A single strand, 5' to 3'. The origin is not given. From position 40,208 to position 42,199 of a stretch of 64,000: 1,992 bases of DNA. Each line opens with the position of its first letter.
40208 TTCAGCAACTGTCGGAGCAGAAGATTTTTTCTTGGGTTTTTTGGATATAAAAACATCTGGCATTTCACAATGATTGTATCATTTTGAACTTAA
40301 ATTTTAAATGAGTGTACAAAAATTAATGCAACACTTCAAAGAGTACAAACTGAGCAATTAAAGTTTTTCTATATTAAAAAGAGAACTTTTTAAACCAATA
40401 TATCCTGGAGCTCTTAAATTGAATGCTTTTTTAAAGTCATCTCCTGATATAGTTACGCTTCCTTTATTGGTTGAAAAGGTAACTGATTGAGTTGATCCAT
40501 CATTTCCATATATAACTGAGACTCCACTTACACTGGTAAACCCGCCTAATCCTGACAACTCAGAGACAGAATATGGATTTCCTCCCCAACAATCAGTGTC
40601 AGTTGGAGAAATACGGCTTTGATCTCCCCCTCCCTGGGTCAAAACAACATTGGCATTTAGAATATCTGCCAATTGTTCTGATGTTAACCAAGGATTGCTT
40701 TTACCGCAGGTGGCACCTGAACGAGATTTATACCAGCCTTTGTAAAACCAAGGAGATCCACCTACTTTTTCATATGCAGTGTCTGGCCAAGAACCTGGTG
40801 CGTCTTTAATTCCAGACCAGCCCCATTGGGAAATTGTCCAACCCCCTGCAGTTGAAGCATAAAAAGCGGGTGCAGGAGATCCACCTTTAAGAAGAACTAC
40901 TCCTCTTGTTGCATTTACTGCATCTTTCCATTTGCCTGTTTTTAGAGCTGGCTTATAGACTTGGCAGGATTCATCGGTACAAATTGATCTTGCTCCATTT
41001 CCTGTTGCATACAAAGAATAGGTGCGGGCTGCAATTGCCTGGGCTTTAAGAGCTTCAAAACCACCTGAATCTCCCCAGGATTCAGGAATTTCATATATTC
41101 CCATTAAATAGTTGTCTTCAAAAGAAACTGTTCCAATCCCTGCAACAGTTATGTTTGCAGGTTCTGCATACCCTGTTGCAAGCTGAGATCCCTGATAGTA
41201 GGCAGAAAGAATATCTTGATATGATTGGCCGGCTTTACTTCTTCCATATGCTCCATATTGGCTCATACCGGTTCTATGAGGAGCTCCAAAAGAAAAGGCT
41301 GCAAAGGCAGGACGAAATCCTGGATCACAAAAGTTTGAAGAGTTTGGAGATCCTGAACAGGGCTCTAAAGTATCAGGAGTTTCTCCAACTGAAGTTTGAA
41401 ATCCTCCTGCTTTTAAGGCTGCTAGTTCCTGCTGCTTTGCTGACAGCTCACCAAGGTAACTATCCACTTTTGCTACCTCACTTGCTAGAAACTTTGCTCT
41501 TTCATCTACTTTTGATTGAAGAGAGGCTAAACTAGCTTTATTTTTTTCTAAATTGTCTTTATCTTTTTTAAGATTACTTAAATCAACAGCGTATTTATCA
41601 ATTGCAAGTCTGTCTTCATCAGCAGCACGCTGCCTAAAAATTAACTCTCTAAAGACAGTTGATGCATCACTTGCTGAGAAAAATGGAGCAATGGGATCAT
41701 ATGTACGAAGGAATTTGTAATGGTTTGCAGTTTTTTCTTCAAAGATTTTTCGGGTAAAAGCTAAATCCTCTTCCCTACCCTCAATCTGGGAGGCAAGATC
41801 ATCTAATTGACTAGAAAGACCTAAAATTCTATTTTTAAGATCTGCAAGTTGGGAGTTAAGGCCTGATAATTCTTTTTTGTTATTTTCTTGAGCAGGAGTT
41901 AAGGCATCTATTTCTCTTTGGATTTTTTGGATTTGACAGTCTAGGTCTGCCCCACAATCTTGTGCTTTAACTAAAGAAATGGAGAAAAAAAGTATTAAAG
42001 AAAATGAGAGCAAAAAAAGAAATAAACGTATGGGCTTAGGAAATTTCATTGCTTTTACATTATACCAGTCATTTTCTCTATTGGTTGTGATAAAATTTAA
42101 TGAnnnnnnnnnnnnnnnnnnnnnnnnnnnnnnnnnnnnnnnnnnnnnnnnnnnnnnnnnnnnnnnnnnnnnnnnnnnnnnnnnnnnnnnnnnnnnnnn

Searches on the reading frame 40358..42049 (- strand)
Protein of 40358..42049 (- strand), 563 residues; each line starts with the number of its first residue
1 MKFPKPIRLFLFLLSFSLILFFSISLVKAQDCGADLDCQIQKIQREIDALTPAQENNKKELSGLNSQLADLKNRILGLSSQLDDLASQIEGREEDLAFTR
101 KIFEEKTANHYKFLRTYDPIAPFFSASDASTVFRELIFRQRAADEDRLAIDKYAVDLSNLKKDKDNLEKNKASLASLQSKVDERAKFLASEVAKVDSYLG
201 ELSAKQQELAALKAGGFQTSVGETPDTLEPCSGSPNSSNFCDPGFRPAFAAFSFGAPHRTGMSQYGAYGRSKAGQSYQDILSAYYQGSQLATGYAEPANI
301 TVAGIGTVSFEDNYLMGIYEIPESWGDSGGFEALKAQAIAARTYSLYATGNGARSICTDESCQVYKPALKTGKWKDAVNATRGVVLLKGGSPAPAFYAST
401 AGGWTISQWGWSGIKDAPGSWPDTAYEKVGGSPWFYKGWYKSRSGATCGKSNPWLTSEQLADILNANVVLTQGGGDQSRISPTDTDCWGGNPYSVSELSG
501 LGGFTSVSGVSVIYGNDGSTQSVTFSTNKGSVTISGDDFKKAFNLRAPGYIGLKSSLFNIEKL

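Call 76: search_protein_families(library=pfam, proteins=[window:40358-42049:-], max_evalue=0.001)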
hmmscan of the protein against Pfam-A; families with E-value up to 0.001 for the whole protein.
window:40358-42049:- (563 aa): 2 families
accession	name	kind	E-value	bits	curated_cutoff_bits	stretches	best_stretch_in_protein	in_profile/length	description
PF08486.15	SpoIID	-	1.3e-13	51.8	23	1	313-386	15-95/97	Stage II sporulation protein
PF04513.17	Baculo_PEP_C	-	0.00045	20.7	38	0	31-95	60-121/140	Baculovirus polyhedron envelope protein, PEP, C terminus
